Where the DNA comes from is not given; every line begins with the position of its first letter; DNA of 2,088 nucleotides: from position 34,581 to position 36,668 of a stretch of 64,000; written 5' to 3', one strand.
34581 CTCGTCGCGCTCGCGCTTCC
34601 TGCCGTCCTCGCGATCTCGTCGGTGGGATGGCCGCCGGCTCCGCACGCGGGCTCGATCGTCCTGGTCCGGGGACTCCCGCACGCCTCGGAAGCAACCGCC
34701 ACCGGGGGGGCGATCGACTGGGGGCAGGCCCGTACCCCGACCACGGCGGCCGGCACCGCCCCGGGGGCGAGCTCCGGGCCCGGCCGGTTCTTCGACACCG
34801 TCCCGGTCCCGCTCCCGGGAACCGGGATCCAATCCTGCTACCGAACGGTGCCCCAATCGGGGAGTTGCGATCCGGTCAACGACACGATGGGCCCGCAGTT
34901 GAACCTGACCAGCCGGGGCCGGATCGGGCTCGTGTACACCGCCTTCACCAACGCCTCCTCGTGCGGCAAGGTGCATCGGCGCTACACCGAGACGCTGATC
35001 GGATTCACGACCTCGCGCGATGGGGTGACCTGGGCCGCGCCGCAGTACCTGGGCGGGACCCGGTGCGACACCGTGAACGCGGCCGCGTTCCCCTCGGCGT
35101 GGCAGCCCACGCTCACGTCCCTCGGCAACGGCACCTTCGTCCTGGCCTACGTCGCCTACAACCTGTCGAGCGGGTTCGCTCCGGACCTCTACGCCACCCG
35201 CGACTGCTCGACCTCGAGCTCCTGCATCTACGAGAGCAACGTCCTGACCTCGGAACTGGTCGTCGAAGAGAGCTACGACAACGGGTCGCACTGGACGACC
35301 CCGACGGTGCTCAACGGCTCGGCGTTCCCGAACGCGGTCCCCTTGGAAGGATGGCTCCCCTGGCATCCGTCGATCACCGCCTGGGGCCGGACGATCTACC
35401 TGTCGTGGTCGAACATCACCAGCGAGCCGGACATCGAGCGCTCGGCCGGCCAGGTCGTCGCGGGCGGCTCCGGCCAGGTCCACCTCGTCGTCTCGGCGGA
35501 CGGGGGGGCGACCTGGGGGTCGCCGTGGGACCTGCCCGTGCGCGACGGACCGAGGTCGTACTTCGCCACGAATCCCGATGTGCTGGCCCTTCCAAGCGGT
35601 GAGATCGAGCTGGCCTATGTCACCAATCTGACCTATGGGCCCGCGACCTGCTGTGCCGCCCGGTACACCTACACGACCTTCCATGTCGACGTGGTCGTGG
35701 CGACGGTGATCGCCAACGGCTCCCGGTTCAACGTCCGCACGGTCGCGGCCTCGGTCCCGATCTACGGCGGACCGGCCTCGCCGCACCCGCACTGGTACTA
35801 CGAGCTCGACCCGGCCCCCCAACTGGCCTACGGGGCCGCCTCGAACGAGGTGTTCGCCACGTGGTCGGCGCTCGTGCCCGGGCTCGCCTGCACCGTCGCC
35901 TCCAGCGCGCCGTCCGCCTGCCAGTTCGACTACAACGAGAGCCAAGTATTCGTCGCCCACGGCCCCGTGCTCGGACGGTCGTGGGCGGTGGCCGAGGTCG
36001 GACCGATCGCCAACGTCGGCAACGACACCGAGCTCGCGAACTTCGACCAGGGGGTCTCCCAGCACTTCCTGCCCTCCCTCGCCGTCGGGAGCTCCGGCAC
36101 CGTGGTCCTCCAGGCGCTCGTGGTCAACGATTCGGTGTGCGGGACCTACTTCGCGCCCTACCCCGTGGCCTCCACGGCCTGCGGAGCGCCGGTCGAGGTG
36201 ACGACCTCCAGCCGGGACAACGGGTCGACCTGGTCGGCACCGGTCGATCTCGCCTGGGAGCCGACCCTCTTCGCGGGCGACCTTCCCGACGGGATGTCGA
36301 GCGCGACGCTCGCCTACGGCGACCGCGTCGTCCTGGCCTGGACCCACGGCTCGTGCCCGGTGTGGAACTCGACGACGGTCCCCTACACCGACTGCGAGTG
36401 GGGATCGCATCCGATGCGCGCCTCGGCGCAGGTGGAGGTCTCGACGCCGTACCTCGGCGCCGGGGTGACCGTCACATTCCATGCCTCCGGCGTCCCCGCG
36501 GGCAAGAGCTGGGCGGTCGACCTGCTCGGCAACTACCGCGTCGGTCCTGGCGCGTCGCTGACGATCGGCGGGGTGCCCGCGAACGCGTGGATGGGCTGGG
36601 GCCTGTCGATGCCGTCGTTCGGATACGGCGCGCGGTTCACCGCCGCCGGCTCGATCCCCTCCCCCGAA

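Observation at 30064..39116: Tandem, translationally coupled giant BNR-propeller / InlB-B-repeat membrane-anchored proteins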

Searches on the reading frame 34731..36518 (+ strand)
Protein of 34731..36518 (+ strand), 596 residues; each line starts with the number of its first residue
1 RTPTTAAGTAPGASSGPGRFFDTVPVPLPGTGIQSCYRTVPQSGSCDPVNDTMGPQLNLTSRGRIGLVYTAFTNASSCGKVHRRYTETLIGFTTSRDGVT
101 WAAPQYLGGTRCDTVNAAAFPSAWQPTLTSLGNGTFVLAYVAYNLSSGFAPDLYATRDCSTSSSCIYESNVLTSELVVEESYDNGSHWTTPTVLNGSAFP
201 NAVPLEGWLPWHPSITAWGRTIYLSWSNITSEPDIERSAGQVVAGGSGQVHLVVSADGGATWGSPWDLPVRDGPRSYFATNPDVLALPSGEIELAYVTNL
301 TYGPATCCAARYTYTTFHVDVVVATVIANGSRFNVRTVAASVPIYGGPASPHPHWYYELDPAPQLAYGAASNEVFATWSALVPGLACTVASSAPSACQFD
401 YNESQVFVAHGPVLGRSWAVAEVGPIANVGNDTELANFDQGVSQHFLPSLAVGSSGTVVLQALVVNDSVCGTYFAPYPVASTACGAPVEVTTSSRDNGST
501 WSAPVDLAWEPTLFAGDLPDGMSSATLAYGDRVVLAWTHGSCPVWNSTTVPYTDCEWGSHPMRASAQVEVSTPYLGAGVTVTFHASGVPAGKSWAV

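Call 35: predict_structure(alignment_id=A3)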
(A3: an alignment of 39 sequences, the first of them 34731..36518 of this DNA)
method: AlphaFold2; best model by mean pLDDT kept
length: 596 residues; sequences in the alignment: 39
mean_pLDDT: 75.6   pTM: 0.84
mean pLDDT of the five models: 75.6, 75.0, 73.2, 72.4, 71.7
residues with pLDDT >= 90: 198; 70-90: 168; 50-70: 174; < 50: 56
segments of 3 or more residues with pLDDT < 50: 1-10, 148-166, 430-440, 518-521
pLDDT, mean of each block of 10 residues (from residue 1): 36 64 87 67 60 92 96 78 76 93 88 74 93 97 66 38 44 88 94 82 62 95 91 52 69 95 93 75 93 93 64 73 86 90 68 57 92 93 65 58 82 84 63 41 77 94 79 59 76 90 84 55 83 89 63 54 76 79 64 49
secondary structure, 60 per line:
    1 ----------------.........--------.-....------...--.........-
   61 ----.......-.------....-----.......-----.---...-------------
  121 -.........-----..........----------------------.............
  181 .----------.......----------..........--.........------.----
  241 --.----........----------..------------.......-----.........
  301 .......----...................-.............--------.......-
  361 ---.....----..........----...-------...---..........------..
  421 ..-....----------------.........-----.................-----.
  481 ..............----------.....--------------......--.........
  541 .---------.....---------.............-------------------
elements in order: E17-25 E36-39 E46-48 E51-59 E65-71 H80-83 E89-95 E105-107 E122-130 E136-145 E171-181 E192-198 E209-218 E221-229 E248-255 E280-286 E292-307 E312-327 E332-344 H353-359 E364-368 E373-382 E387-389 E397-399 E403-412 E419-422 H424-427 E444-452 E458-474 E480-494 E505-509 E524-529 E532-541 H552-555 E565-577

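Call 38: fold_search(model_id=the predicted structure, library=pdb)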
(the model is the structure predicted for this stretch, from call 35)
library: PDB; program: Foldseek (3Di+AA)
matches with E <= 10: 821; with E <= 0.001: 347
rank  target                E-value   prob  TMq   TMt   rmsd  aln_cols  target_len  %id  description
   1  4xe9                  1.3e-10  1.00  0.34  0.31  13.5       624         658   10  Crystal structure of the NanB sialidase from Streptococcus pneumoniae in complex with Optactin (released 2016-01-13)
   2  7p1s_A                1.6e-10  1.00  0.35  0.50  10.5       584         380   10  Structure of KDNase from Trichophyton Rubrum in complex with 2,3-didehydro-2,3-dideoxy-D-glycero-D-galacto-nonulosonic (released 2021-10-20)
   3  5hx0_B                1.9e-10  1.00  0.34  0.52   9.8       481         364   11  Crystal structure of unknown function protein Dfer_1899 fromDyadobacter fermentans DSM 18053 (released 2016-02-17)
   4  7p1s_B                2.1e-10  1.00  0.35  0.50  10.6       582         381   10  Structure of KDNase from Trichophyton Rubrum in complex with 2,3-didehydro-2,3-dideoxy-D-glycero-D-galacto-nonulosonic (released 2021-10-20)
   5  4fj6_A                2.5e-10  1.00  0.35  0.39  10.7       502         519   14  Crystal structure of a glycoside hydrolase family 33, candidate sialidase (BDI_2946) from Parabacteroides distasonis A (released 2012-07-25)
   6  2vw0                  2.5e-10  1.00  0.32  0.30  15.1       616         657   12  Crystal structure of the NanB sialidase from Streptococcus pneumoniae (released 2008-06-24)
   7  5hx0_A                2.9e-10  1.00  0.36  0.55   9.6       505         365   11  Crystal structure of unknown function protein Dfer_1899 fromDyadobacter fermentans DSM 18053 (released 2016-02-17)
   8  4q6k_A                2.9e-10  1.00  0.36  0.40  10.0       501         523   14  Crystal structure of a putative neuraminidase (BACCAC_01090) from Bacteroides caccae ATCC 43185 at 1.90 A resolution ( (released 2014-10-01)
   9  4fj6_B                2.9e-10  1.00  0.34  0.38  10.8       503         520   14  Crystal structure of a glycoside hydrolase family 33, candidate sialidase (BDI_2946) from Parabacteroides distasonis A (released 2012-07-25)
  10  1ms8_A                3.1e-10  1.00  0.34  0.33  14.1       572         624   10  Triclinic form of Trypanosoma cruzi trans-sialidase, in complex with 3-deoxy-2,3-dehydro-N-acetylneuraminic acid (DANA (released 2003-03-25)
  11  7p1f_A                3.1e-10  1.00  0.34  0.48  11.4       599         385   11  Structure of KDNase from Aspergillus terrerus in complex with 2,3-didehydro-2,3-dideoxy-D-glycero-D-galacto-nonulosoni (released 2021-10-20)
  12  7p1o_A                3.1e-10  1.00  0.34  0.47  11.3       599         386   11  Structure of KDNase from Aspergillus Terrerus in complex with 2-keto-3-deoxynononic acid (released 2021-10-20)
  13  7p1v_A                3.4e-10  1.00  0.35  0.50  10.5       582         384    9  Apo structure of KDNase from Trichophyton Rubrum (released 2021-10-20)
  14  2jkb                  3.6e-10  1.00  0.34  0.31  15.1       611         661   12  Crystal structure of Streptococcus pneumoniae NanB in complex with 2, 7-anhydro-Neu5Ac (released 2008-09-16)
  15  1ms9_A                3.8e-10  1.00  0.35  0.33  14.1       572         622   11  Triclinic form of Trypanosoma cruzi trans-sialidase, in complex with lactose (released 2003-03-25)
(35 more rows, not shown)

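Call 71: search_protein_representatives(alignment_id=A5)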
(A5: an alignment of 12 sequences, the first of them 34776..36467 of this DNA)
Query: 12 sequences, 526 profile positions. Proteins with E-value up to 0.001 (for the whole library): 14784; up to 1e-10: 3327; up to 1e-30: 256. The best 150 are listed.
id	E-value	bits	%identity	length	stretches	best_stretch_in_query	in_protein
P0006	2.9e-201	686.5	-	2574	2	1-525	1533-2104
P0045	2.5e-184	630.6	-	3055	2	2-523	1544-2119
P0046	1.8e-183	627.8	-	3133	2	3-525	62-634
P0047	2.1e-182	624.2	-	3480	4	4-502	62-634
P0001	8.5e-175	599.2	-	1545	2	1-526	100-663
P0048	5.3e-166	570.1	-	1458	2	1-525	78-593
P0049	4.0e-164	563.9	-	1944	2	2-524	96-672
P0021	1.1e-159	549.3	-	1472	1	2-525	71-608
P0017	3.1e-158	544.5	-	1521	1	2-525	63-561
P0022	4.4e-154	530.8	-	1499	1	2-524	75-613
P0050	4.0e-152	524.4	-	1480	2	2-525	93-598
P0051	1.1e-139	483.3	-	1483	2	2-525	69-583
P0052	3.0e-138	478.5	-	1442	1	2-526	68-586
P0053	8.9e-136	470.4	-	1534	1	1-525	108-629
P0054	5.5e-134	464.5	-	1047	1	1-526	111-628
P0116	6.8e-99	348.7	-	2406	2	3-525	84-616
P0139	2.5e-90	320.4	-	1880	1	19-521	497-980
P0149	1.6e-85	304.5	-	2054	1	12-522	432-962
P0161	3.6e-82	293.5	-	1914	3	8-523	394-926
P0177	4.0e-76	273.6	-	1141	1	1-433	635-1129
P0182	2.5e-75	271.0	-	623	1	1-491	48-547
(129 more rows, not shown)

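Call 72: list_cluster_members(proteins=[P0045, P0046, P0047, P0049, P0116, P0139, P0149, P0161, P0177, P0182])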
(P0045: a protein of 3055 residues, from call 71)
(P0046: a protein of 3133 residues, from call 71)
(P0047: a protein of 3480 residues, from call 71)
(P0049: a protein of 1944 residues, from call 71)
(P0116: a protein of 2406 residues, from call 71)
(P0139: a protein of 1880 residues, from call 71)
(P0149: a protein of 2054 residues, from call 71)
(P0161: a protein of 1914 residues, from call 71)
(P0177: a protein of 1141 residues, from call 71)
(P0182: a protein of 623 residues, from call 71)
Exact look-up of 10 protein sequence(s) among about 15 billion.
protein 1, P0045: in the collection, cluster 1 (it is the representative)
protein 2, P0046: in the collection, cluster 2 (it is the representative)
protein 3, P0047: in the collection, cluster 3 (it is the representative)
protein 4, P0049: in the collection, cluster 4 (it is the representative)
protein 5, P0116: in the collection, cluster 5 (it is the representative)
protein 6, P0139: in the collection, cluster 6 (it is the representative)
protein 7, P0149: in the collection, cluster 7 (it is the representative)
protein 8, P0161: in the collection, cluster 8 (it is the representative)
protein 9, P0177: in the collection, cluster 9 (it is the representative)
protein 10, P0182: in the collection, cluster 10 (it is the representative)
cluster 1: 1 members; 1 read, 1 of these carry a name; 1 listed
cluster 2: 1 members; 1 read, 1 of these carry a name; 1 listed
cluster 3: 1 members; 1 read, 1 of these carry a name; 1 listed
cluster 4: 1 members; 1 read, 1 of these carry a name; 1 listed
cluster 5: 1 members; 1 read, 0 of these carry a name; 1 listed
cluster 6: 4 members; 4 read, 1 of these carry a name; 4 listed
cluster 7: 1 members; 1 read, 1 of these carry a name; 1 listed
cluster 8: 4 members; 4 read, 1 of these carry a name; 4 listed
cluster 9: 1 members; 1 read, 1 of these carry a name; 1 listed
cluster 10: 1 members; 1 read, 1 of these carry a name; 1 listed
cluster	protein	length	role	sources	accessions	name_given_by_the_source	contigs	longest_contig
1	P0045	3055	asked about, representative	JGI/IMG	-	Divergent InlB B-repeat domain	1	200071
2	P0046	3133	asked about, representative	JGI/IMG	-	hypothetical protein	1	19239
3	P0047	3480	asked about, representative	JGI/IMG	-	YVTN family beta-propeller protein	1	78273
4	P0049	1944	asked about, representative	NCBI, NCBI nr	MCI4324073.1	MAG: hypothetical protein L3K03_08730, partial [Thermoplasmata archaeon] | hypothetical protein [Thermoplasmata archaeon]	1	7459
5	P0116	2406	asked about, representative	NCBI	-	-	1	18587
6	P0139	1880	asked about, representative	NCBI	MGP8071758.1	MAG: InlB B-repeat-containing protein [Thermoplasmata archaeon]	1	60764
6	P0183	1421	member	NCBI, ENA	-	-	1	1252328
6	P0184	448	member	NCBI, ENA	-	-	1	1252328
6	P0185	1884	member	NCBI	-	-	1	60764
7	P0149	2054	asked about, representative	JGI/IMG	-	hypothetical protein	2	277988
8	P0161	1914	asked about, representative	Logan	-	-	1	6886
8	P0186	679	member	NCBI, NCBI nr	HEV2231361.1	MAG TPA: hypothetical protein VGS18_04185, partial [Thermoplasmata archaeon] | hypothetical protein [Thermoplasmata archaeon]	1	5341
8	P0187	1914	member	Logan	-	-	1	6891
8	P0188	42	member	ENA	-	-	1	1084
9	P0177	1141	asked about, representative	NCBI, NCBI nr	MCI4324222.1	MAG: glycoside hydrolase, partial [Thermoplasmata archaeon] | glycoside hydrolase [Thermoplasmata archaeon]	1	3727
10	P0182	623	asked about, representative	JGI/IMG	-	hypothetical protein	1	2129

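Call 83: find_homologous_proteins(query=A5, max_evalue=0.00001)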
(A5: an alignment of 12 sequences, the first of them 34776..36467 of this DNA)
Query A5 (12 sequences) (564 aa, profile of the alignment): 196 proteins with E <= 0.00001 among 8000 candidates; the best 120 are listed.
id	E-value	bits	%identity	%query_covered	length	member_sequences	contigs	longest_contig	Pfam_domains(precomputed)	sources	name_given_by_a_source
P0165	2.3e-80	289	33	65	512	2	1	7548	PF13088.13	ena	-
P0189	2.7e-27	114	23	26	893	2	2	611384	PF22847.3,PF13088.13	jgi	-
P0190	7.3e-21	93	33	11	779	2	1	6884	PF16179.12,PF15892.12,PF21471.4,PF02012.27,PF13088.13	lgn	-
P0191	3.9e-20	90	24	50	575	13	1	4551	PF13088.13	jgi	jgi:hypothetical protein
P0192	3.3e-19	87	25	26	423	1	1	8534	PF02012.27,PF13088.13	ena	-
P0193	4.0e-17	81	24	39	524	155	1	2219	PF02012.27,PF13088.13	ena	-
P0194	5.4e-16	77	25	19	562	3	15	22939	PF13088.13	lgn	-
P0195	1.4e-15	75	26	29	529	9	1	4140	PF24316.2,PF02012.27,PF13088.13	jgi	jgi:hypothetical protein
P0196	2.0e-15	75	28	28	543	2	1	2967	PF02012.27,PF00353.26,PF13088.13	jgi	jgi:hypothetical protein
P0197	2.7e-15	75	27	13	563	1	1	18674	PF02012.27,PF13088.13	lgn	-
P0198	2.8e-15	74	27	16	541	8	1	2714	PF13088.13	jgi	jgi:hypothetical protein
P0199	2.8e-15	74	29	18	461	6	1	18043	PF13859.13,PF24316.2,PF21471.4,PF02012.27,PF13088.13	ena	-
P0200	3.6e-15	74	28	17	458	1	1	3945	PF24316.2,PF02012.27,PF13088.13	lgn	-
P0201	3.9e-15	74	25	17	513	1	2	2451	PF21471.4,PF02012.27,PF13088.13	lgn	-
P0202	4.5e-15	74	34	10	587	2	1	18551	PF24316.2,PF02012.27,PF13088.13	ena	-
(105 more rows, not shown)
